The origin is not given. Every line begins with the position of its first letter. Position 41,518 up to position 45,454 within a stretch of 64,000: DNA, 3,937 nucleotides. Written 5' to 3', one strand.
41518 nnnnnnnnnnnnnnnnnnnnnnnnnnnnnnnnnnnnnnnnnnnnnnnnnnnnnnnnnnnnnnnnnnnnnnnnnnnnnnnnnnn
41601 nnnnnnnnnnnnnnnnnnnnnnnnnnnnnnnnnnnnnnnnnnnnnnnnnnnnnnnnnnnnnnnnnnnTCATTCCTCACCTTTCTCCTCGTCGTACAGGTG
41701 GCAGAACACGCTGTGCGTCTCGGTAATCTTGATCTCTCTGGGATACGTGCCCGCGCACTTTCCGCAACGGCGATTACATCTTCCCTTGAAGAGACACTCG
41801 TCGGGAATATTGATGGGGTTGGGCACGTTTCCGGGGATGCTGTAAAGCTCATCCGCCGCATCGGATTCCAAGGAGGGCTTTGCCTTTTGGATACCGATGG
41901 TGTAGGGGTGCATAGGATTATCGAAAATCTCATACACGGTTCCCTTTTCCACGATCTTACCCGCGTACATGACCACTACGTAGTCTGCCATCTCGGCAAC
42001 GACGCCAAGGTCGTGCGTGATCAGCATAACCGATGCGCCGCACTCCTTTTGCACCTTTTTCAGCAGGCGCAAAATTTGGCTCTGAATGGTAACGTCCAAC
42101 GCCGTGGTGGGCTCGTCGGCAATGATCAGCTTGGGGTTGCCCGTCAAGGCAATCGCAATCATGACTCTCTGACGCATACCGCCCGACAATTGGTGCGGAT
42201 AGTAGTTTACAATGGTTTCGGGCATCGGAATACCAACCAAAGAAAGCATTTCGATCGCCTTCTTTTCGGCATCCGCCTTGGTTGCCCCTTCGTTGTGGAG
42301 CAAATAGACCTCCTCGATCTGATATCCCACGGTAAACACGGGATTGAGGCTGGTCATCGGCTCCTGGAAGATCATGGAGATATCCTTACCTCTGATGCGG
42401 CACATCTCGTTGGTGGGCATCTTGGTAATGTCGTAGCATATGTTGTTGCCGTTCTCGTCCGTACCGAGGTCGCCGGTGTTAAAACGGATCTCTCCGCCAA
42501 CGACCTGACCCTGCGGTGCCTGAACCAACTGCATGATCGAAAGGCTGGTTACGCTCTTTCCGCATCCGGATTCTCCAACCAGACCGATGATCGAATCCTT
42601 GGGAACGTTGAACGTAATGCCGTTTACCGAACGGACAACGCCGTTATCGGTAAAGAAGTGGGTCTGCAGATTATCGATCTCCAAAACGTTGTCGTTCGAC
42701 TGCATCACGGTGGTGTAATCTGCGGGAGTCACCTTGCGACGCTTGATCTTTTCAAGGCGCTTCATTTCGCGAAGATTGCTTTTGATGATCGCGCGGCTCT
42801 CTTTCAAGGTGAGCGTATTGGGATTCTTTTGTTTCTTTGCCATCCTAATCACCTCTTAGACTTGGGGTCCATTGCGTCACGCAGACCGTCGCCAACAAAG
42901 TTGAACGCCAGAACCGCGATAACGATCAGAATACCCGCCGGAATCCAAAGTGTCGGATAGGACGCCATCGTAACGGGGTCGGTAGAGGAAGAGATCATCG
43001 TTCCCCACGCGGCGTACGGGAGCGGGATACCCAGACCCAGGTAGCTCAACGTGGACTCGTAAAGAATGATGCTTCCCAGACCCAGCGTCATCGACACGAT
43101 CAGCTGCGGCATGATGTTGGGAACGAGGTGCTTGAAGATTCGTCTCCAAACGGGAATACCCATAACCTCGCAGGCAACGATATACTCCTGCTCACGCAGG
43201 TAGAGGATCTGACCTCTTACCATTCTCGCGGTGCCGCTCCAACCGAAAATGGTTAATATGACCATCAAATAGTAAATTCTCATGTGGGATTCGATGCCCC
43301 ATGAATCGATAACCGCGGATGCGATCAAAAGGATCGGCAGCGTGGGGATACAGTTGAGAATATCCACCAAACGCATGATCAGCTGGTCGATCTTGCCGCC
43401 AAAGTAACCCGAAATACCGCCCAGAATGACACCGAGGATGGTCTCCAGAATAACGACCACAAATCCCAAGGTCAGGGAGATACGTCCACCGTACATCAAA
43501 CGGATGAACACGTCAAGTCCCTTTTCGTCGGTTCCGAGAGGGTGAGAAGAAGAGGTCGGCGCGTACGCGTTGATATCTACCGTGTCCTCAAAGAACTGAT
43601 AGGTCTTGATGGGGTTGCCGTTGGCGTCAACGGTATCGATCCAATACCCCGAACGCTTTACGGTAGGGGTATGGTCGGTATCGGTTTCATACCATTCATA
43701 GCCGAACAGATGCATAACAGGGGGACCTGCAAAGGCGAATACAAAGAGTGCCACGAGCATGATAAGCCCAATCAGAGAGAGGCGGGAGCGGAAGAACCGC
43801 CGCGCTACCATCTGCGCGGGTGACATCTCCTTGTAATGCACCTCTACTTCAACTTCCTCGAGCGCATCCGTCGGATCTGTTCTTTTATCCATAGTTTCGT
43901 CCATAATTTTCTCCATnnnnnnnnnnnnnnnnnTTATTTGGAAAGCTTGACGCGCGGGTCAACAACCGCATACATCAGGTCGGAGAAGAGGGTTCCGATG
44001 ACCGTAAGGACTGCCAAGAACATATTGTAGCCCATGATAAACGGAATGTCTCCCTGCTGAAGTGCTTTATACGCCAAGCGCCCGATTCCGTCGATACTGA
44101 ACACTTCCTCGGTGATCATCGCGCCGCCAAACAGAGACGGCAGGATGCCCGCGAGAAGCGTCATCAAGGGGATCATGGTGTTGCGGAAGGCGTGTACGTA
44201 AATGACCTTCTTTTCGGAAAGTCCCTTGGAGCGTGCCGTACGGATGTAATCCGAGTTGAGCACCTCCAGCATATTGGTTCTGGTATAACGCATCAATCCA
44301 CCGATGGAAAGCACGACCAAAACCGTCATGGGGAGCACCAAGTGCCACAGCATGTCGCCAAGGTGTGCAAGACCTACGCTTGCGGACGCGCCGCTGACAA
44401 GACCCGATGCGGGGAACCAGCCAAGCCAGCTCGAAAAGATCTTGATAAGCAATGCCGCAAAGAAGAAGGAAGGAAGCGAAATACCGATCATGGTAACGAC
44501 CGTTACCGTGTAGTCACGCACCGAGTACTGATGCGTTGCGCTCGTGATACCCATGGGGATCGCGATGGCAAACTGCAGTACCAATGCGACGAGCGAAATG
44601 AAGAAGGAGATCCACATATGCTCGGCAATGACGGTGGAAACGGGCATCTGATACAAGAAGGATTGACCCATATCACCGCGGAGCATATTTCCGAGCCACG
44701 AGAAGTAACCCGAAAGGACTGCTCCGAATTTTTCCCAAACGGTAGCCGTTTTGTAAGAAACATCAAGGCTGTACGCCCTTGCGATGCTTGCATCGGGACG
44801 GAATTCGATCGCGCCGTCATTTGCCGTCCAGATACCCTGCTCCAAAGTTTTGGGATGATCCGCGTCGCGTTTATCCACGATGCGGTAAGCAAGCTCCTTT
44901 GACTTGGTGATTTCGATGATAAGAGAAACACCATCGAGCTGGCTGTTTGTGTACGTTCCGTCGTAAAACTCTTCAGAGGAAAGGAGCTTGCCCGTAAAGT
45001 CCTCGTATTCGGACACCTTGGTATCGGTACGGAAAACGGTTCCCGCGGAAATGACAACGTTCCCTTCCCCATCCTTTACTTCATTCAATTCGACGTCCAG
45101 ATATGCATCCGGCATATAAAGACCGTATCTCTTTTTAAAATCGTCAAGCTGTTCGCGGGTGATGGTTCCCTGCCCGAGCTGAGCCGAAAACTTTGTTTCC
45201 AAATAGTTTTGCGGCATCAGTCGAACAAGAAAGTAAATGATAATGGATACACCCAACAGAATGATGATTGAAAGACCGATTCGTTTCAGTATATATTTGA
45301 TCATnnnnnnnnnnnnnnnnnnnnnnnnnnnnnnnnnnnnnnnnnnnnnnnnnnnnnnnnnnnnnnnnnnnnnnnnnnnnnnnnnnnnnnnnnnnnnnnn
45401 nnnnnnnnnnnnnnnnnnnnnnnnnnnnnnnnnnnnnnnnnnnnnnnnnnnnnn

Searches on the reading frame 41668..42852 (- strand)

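Call 24: search_protein_families(library=pfam, proteins=[window:41668-42852:-])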
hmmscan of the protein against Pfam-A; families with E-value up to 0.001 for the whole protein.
window:41668-42852:- (394 aa): 4 families
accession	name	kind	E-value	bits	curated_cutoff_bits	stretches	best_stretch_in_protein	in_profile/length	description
PF00005.33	ABC_tran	-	1e-25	91.3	25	1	77-250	2-137/137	ABC transporter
PF08352.17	oligo_HPY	-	1.7e-15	57.6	27.1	1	301-366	1-65/65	Oligopeptide/dipeptide transporter, C-terminal region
PF13304.12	AAA_21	-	0.00017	22.2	27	1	219-285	235-303/304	AAA domain, putative AbiEii toxin, Type IV TA system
PF02463.25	SMC_N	-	0.00027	20.9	40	0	28-296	105-213/220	RecF/RecN/SMC N terminal domain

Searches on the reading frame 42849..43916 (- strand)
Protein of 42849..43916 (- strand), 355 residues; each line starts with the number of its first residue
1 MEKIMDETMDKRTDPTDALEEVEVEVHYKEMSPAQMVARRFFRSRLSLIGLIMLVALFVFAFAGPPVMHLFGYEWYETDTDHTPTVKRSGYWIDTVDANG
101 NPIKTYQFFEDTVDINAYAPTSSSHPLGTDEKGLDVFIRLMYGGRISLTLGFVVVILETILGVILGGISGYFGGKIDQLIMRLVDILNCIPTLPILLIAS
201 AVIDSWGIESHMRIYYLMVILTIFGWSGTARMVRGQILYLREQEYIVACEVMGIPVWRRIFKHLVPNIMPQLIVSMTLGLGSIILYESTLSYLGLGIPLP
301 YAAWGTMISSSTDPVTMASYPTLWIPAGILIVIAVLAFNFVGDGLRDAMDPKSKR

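Call 24: search_protein_families(library=pfam, proteins=[window:42849-43916:-])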
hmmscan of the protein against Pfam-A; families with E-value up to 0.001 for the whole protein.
window:42849-43916:- (355 aa): 2 families
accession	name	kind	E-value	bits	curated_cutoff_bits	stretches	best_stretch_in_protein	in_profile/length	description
PF00528.27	BPD_transp_1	-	7.6e-32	111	26.4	1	162-354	1-183/184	Binding-protein-dependent transport system inner membrane component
PF12911.12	OppC_N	-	2.8e-08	33.9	23.9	1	32-68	1-37/53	N-terminal TM domain of oligopeptide transport permease C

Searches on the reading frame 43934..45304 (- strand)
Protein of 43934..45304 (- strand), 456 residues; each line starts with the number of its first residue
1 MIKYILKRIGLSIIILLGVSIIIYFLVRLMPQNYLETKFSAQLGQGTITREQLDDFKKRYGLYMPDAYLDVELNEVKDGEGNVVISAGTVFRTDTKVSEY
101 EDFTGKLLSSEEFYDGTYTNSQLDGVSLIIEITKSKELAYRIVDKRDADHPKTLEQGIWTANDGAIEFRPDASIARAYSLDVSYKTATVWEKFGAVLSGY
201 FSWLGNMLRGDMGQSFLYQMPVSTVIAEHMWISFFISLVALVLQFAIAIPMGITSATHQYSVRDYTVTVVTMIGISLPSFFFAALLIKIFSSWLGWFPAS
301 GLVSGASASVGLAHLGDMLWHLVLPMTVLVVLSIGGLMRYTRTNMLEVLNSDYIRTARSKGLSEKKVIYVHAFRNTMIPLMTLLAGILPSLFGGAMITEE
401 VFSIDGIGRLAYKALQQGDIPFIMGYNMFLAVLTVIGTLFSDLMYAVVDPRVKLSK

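Call 24: search_protein_families(library=pfam, proteins=[window:43934-45304:-])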
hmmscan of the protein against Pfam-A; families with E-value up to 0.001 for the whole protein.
window:43934-45304:- (456 aa): 1 family
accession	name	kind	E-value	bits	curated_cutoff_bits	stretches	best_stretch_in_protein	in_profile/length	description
PF00528.27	BPD_transp_1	-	2.9e-34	118.8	26.4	1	248-453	1-183/184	Binding-protein-dependent transport system inner membrane component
